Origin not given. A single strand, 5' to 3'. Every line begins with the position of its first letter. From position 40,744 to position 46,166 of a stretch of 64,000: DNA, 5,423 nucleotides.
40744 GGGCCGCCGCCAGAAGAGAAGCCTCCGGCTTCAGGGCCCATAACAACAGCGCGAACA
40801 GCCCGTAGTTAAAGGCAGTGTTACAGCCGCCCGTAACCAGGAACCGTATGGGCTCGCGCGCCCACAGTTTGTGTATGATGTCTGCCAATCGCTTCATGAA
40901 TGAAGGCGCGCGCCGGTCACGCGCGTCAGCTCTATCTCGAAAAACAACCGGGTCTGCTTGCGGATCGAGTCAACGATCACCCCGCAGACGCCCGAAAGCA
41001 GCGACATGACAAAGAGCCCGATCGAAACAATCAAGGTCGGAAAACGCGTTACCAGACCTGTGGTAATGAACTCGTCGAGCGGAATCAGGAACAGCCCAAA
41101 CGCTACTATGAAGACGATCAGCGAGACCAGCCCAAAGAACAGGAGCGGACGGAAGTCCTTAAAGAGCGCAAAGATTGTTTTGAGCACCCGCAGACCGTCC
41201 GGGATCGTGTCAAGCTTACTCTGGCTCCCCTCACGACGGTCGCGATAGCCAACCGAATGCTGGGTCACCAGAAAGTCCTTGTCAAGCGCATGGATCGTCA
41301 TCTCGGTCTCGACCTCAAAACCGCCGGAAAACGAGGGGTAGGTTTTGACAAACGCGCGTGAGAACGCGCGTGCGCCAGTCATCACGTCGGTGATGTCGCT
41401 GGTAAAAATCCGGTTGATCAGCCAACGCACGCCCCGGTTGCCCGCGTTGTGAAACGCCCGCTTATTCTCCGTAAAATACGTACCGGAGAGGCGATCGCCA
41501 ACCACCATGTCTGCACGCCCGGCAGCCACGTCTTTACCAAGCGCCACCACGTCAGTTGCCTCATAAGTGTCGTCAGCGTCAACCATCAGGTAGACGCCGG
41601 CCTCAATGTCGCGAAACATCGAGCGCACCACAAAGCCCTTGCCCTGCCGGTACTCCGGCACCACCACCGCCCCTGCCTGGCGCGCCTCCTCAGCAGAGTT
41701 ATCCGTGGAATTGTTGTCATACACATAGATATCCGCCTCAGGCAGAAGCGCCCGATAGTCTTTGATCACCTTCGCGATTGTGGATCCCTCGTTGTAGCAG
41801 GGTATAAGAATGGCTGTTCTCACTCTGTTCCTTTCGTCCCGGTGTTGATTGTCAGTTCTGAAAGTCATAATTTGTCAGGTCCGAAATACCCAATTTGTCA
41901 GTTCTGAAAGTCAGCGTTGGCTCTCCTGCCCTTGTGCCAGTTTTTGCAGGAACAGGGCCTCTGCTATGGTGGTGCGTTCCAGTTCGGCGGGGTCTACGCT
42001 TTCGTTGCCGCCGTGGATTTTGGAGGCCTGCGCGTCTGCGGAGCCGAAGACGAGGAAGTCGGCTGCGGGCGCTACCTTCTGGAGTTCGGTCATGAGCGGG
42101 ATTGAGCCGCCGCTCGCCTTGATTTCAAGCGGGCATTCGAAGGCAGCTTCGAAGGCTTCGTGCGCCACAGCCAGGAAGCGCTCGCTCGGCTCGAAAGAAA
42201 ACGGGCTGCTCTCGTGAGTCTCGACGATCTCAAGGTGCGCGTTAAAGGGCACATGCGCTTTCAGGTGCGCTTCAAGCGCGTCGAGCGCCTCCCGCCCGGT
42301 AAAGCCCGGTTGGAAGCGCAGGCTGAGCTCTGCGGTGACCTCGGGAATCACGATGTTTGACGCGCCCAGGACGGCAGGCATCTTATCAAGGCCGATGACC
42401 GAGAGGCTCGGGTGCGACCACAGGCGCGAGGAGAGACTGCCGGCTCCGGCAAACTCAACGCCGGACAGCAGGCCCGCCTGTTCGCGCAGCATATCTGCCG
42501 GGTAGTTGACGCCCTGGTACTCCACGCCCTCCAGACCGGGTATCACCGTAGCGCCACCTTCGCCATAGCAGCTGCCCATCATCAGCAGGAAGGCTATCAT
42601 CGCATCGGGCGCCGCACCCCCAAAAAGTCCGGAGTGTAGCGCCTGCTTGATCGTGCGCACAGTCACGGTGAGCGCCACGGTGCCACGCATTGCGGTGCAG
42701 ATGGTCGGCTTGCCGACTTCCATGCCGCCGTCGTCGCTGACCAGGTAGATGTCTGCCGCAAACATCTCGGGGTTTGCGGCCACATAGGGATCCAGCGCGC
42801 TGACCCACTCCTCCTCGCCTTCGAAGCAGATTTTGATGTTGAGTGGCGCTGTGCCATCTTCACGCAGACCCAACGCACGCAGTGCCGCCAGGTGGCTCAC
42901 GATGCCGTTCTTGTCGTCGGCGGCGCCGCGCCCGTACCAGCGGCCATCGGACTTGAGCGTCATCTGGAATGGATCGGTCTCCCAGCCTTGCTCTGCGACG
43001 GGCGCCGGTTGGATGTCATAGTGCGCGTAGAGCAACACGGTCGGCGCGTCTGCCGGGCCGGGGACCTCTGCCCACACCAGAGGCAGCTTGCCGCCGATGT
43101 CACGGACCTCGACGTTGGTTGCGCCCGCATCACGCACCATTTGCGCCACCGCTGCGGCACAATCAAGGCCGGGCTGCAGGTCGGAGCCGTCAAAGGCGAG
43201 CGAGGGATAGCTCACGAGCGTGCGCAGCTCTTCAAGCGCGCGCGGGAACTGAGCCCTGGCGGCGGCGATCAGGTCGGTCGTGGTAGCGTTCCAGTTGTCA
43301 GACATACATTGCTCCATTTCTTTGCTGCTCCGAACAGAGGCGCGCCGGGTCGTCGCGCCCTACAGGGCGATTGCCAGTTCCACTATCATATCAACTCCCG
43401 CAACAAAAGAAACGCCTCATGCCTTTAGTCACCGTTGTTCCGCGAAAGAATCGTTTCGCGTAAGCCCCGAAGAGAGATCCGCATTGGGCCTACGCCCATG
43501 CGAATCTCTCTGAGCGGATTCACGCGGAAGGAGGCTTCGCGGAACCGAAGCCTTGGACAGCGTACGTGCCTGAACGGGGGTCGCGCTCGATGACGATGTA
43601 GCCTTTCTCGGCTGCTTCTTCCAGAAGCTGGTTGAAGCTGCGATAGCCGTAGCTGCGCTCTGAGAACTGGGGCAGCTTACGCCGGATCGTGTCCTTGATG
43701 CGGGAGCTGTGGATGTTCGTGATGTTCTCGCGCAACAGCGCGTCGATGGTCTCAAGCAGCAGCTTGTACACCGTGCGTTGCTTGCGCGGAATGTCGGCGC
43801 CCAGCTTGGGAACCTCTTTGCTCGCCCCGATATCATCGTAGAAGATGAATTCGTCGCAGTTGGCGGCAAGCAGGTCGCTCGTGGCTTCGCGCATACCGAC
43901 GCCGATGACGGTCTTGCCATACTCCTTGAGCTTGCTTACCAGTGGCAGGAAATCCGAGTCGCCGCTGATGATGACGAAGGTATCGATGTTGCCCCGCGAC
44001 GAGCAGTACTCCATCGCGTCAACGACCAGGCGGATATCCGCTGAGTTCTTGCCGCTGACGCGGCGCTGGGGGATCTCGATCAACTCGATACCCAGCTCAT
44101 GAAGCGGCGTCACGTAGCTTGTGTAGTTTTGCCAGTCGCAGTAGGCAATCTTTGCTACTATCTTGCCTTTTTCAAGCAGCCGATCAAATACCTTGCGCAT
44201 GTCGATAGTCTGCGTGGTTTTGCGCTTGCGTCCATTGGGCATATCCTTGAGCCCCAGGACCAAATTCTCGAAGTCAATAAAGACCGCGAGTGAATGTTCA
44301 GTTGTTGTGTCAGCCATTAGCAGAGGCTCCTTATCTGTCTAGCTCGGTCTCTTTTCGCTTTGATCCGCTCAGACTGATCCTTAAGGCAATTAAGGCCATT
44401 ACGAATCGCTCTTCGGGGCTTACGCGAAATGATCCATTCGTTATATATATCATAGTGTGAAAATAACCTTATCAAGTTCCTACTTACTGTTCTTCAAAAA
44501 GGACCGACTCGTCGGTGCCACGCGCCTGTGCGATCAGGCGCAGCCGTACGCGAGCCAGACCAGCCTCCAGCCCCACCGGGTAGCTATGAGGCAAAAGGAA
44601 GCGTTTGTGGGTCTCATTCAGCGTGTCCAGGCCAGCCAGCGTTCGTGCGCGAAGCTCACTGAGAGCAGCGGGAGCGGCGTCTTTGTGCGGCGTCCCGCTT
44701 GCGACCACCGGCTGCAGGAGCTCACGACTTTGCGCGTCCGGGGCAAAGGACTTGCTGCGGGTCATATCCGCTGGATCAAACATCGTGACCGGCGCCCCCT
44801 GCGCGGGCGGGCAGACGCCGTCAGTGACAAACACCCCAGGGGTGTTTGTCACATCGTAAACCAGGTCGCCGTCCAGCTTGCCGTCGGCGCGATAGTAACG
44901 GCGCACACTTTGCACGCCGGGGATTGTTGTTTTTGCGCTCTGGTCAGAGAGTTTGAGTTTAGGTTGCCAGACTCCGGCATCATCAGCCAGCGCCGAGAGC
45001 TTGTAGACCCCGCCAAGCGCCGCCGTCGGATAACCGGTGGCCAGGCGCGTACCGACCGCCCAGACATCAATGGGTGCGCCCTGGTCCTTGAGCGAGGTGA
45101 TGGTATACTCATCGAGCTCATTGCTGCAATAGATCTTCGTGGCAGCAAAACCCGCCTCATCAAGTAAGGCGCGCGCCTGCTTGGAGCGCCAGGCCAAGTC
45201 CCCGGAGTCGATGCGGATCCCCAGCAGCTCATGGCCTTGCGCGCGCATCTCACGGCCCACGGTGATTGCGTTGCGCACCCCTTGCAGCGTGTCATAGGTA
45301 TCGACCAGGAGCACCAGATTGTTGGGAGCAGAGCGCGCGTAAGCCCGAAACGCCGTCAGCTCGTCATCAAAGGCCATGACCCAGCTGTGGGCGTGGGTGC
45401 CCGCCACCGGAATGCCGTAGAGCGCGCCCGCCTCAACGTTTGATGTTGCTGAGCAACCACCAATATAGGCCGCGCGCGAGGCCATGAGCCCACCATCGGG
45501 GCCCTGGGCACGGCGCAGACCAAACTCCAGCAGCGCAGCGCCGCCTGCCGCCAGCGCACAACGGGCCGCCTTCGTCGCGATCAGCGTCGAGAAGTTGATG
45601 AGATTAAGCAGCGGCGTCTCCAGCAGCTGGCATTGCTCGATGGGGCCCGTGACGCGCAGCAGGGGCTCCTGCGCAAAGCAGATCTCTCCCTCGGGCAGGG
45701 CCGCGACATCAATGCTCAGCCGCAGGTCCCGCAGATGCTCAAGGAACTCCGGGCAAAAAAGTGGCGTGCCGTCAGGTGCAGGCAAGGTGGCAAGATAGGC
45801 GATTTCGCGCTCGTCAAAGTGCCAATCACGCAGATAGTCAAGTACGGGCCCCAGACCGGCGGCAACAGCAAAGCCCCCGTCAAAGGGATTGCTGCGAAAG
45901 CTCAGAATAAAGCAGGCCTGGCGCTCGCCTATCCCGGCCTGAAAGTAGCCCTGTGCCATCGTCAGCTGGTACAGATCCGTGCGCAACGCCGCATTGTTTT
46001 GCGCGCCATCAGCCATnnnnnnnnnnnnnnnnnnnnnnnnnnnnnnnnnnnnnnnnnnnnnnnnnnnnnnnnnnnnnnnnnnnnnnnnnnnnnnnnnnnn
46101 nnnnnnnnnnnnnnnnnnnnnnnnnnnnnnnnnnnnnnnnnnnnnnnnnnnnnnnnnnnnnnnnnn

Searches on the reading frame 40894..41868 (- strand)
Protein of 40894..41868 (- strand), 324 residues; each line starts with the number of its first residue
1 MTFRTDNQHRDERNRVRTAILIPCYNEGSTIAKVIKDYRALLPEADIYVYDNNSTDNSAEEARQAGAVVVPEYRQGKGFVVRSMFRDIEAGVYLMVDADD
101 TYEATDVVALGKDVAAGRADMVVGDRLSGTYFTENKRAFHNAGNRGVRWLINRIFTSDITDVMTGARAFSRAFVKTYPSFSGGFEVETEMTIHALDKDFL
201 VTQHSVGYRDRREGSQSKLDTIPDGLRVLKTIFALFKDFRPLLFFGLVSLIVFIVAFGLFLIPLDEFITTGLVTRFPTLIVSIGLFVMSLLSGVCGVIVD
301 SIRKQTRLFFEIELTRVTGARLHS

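Call 53: search_protein_families(library=pfam, proteins=[window:40894-41868:-], max_evalue=0.0001)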
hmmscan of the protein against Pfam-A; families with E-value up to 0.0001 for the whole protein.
window:40894-41868:- (324 aa): 1 family
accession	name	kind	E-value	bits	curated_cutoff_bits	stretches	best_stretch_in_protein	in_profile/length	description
PF00535.33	Glycos_transf_2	-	3.6e-12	47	23.3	1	20-175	2-165/168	Glycosyl transferase family 2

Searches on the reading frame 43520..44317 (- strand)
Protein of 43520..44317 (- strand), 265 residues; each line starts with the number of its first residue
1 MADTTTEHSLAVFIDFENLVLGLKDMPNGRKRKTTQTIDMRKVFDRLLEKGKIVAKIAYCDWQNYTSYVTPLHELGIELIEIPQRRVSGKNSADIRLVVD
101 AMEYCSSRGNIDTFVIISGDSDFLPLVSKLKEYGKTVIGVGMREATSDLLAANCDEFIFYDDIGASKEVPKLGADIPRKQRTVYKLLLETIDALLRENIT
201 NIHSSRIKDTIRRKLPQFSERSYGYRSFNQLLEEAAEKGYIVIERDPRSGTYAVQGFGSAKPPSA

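Call 3: search_protein_families(library=pfam, proteins=[window:43520-44317:-], max_evalue=0.01)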
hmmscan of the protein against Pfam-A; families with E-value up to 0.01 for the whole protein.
window:43520-44317:- (265 aa): 3 families
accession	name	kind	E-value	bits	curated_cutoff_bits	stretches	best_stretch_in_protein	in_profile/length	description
PF01936.24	NYN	-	2.7e-35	122.4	24.2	1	10-160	2-144/145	NYN domain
PF12872.13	OST-HTH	-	9.8e-06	25.8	23.8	1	189-234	7-54/71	OST-HTH/LOTUS domain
PF18475.7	PIN7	-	0.0023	19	34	1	81-134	51-103/103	PIN domain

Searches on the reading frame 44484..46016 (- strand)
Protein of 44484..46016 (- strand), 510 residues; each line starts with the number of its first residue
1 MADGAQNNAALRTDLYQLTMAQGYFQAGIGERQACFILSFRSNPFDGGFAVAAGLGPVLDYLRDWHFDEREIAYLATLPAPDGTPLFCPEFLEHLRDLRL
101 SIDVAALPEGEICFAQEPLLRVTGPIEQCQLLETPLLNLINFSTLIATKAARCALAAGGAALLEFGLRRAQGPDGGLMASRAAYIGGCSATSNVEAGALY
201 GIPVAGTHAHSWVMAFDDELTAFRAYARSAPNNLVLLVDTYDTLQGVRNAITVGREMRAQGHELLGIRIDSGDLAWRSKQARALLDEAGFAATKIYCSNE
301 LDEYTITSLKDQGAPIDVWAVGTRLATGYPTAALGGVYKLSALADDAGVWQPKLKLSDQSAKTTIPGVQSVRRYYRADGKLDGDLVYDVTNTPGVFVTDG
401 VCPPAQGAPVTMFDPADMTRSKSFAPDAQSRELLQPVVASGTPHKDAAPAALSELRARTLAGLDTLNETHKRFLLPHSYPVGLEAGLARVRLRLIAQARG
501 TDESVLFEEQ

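Call 3: search_protein_families(library=pfam, proteins=[window:44484-46016:-], max_evalue=0.01)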
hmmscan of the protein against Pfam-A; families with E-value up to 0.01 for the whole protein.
window:44484-46016:- (510 aa): 4 families
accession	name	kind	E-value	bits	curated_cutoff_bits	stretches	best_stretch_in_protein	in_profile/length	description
PF17767.7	NAPRTase_N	-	7.3e-35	120.4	32.6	1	11-141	1-125/125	Nicotinate phosphoribosyltransferase (NAPRTase) N-terminal domain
PF17956.6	NAPRTase_C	-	4.7e-12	46.8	23.3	1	371-489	4-109/111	Nicotinate phosphoribosyltransferase C-terminal domain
PF02749.22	QRPTase_N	-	1.8e-06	28.5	27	1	91-142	32-80/82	Quinolinate phosphoribosyl transferase, N-terminal domain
PF04095.22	NAPRTase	-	1.2e-05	25.6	20.8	1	163-276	4-123/239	Nicotinate phosphoribosyltransferase (NAPRTase) family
